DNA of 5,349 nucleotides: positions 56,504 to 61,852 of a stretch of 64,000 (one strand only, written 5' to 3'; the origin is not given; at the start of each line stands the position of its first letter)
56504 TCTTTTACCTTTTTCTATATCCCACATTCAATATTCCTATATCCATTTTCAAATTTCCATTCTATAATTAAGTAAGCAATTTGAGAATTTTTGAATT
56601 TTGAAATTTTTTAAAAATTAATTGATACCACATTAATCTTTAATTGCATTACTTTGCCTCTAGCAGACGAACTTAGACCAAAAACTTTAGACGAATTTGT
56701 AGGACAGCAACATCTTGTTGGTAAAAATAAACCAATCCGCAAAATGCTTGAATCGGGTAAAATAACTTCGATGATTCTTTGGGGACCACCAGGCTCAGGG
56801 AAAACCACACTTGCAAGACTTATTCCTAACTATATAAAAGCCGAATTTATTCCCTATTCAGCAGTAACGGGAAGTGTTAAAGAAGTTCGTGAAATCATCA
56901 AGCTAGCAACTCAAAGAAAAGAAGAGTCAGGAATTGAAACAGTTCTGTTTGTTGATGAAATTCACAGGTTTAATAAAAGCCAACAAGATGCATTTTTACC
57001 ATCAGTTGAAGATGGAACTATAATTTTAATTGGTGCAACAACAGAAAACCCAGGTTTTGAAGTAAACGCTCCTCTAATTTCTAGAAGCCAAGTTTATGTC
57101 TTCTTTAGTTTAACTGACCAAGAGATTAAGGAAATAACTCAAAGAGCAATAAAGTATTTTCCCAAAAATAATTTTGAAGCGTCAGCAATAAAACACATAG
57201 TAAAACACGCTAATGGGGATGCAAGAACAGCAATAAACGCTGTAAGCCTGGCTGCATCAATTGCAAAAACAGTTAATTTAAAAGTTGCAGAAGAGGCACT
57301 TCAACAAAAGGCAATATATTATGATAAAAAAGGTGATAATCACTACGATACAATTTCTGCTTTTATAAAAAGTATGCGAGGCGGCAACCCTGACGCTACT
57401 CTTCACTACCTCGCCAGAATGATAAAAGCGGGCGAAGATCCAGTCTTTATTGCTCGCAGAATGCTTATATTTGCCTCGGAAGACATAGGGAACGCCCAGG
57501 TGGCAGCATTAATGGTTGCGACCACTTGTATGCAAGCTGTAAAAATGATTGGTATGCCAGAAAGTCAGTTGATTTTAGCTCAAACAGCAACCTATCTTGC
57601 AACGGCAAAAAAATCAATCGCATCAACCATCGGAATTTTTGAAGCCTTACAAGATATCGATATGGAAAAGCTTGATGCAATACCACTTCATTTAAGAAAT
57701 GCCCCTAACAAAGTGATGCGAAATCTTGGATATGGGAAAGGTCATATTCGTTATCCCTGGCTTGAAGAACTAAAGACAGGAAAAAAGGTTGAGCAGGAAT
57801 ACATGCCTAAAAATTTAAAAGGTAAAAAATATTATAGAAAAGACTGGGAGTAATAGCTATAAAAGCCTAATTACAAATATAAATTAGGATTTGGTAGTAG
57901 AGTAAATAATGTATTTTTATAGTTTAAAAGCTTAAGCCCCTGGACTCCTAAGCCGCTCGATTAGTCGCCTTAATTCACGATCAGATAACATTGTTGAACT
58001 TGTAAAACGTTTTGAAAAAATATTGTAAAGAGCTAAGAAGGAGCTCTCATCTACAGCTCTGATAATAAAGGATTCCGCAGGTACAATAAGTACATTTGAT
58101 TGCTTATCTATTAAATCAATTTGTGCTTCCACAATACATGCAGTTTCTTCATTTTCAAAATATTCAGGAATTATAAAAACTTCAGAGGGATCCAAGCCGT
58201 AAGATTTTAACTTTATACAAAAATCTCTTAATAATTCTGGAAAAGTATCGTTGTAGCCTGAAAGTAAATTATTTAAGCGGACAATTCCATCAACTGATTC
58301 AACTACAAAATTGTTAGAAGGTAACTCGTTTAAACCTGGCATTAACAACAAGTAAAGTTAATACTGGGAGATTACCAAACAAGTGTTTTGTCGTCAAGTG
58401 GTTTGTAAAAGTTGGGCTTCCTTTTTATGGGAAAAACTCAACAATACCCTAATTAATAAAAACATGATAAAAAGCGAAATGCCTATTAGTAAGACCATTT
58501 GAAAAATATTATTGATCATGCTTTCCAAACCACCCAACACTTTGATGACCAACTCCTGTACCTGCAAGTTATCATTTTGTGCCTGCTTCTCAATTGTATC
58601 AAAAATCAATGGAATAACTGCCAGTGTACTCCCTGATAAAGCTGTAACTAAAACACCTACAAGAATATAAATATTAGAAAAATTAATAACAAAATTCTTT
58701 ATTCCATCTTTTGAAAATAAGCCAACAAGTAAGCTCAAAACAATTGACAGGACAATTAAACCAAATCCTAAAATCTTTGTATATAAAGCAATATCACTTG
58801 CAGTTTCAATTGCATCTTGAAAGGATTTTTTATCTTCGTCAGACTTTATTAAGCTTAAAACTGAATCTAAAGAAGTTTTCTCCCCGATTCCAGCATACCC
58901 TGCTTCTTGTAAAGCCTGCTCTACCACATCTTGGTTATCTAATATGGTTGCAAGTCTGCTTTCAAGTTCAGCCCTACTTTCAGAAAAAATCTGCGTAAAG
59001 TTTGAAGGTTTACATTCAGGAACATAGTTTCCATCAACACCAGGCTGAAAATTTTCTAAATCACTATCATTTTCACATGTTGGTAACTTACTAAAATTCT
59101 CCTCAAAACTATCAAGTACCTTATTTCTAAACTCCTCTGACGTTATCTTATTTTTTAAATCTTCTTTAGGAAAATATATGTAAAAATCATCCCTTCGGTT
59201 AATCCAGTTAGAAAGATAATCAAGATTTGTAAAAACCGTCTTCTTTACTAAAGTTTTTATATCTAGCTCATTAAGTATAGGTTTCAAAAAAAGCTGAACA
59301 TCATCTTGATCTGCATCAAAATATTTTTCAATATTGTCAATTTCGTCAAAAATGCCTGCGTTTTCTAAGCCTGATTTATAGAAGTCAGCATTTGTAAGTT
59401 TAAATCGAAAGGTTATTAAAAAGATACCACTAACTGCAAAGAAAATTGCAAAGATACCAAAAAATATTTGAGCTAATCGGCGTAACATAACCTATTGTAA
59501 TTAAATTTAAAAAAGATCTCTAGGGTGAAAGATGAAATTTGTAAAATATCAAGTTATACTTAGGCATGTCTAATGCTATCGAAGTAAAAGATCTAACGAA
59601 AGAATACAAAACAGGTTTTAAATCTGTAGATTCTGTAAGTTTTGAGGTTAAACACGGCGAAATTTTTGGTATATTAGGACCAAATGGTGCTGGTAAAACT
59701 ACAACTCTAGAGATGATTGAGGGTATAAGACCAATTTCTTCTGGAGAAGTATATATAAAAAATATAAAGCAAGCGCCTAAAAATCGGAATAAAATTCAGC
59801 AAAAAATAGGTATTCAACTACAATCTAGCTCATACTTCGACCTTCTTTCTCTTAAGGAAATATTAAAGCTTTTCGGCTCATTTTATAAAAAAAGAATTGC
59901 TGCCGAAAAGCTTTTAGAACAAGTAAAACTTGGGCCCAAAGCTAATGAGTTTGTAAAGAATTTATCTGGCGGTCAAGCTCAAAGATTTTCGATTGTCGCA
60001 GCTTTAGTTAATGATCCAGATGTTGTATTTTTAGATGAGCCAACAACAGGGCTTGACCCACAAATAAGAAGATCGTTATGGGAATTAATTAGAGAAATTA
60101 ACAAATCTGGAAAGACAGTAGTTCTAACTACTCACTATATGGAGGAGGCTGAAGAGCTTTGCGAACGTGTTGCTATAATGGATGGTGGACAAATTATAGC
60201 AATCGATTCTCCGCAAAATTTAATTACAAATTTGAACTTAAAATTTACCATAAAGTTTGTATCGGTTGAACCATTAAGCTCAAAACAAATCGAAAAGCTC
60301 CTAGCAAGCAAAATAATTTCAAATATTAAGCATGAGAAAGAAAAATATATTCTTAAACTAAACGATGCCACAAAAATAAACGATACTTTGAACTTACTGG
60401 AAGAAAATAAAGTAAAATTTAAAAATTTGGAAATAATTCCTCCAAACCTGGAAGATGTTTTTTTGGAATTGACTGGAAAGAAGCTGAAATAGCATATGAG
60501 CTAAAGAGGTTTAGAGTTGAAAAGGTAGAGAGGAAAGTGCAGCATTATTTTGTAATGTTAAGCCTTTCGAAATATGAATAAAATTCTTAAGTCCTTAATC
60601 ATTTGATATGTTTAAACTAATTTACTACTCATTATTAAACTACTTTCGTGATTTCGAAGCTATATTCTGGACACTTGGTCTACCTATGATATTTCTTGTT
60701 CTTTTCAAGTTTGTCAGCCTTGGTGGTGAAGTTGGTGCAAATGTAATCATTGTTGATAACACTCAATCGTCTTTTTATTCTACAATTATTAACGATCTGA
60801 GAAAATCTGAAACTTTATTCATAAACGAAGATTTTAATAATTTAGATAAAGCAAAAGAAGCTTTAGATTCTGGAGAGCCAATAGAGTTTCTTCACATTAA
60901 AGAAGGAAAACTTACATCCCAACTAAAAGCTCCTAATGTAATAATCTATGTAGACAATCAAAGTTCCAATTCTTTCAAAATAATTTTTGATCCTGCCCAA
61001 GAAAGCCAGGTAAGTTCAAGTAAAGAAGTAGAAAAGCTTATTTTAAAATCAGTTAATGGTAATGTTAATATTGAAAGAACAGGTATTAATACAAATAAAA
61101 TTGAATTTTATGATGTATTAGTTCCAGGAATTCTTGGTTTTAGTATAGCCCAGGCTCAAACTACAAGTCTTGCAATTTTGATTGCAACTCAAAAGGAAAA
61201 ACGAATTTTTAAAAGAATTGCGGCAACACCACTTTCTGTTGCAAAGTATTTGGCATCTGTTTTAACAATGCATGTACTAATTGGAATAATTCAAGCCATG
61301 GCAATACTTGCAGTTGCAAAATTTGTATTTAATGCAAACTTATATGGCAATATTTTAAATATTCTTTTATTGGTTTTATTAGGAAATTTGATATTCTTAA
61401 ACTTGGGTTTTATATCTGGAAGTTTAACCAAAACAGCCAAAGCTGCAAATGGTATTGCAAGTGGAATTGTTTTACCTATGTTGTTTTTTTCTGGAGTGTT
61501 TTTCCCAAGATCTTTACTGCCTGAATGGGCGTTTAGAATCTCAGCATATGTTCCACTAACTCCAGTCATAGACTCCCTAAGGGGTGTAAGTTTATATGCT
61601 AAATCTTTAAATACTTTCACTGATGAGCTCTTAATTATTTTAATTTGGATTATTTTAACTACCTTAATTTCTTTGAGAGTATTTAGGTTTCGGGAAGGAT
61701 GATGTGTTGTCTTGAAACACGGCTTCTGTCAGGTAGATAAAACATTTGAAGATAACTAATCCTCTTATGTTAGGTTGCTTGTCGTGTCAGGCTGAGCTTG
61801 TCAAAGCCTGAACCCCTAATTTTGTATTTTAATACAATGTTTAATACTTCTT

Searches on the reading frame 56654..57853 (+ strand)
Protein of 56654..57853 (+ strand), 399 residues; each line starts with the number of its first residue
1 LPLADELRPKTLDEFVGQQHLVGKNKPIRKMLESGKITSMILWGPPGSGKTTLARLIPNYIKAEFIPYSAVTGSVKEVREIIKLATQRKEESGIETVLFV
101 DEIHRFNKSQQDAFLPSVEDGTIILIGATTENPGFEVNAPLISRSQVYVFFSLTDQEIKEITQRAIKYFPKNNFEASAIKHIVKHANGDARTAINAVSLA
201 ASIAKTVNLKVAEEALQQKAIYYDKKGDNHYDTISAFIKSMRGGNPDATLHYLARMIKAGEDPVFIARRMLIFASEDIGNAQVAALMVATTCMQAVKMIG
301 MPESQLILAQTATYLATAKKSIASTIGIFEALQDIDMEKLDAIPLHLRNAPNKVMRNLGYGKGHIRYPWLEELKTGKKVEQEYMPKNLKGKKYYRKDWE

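Call 97: search_protein_families(library=pfam, proteins=[window:56654-57853:+], max_evalue=0.0001)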
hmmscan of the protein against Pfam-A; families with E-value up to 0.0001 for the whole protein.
window:56654-57853:+ (399 aa): 8 families
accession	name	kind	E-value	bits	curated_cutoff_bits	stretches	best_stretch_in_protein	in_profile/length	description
PF12002.13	MgsA_C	-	1.6e-51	175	27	1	243-396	1-150/167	MgsA AAA+ ATPase C terminal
PF16193.11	AAA_assoc_2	-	8.4e-23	80.9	34.3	1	173-242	6-81/81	AAA C-terminal domain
PF00004.35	AAA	-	1.9e-15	57.9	21.2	1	40-152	1-130/131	ATPase family associated with various cellular activities (AAA)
PF05496.18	RuvB_N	-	3.2e-15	56.7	27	1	7-128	1-119/159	Holliday junction DNA helicase RuvB P-loop domain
PF13191.12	AAA_16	-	7.1e-06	27.1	32.6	0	34-64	21-51/167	AAA ATPase domain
PF01078.27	Mg_chelatase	-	1e-05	25.5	20.3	0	39-64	24-53/207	Magnesium chelatase, subunit ChlI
PF07728.20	AAA_5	-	1.6e-05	25.4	22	0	40-131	2-103/139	AAA domain (dynein-related subfamily)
PF13401.12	AAA_22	-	4.9e-05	24.1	27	0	39-71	7-42/130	AAA domain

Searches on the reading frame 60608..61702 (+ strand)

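Call 97: search_protein_families(library=pfam, proteins=[window:60608-61702:+], max_evalue=0.0001)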
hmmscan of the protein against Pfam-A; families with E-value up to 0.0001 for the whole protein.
window:60608-61702:+ (364 aa): 2 families
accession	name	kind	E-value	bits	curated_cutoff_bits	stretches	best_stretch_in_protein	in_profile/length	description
PF12698.13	ABC2_membrane_3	-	1.2e-36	127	31.6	1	19-356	4-346/347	ABC-2 family transporter protein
PF01061.29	ABC2_membrane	-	3.3e-24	86.1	26.9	1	144-327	33-209/211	ABC-2 type transporter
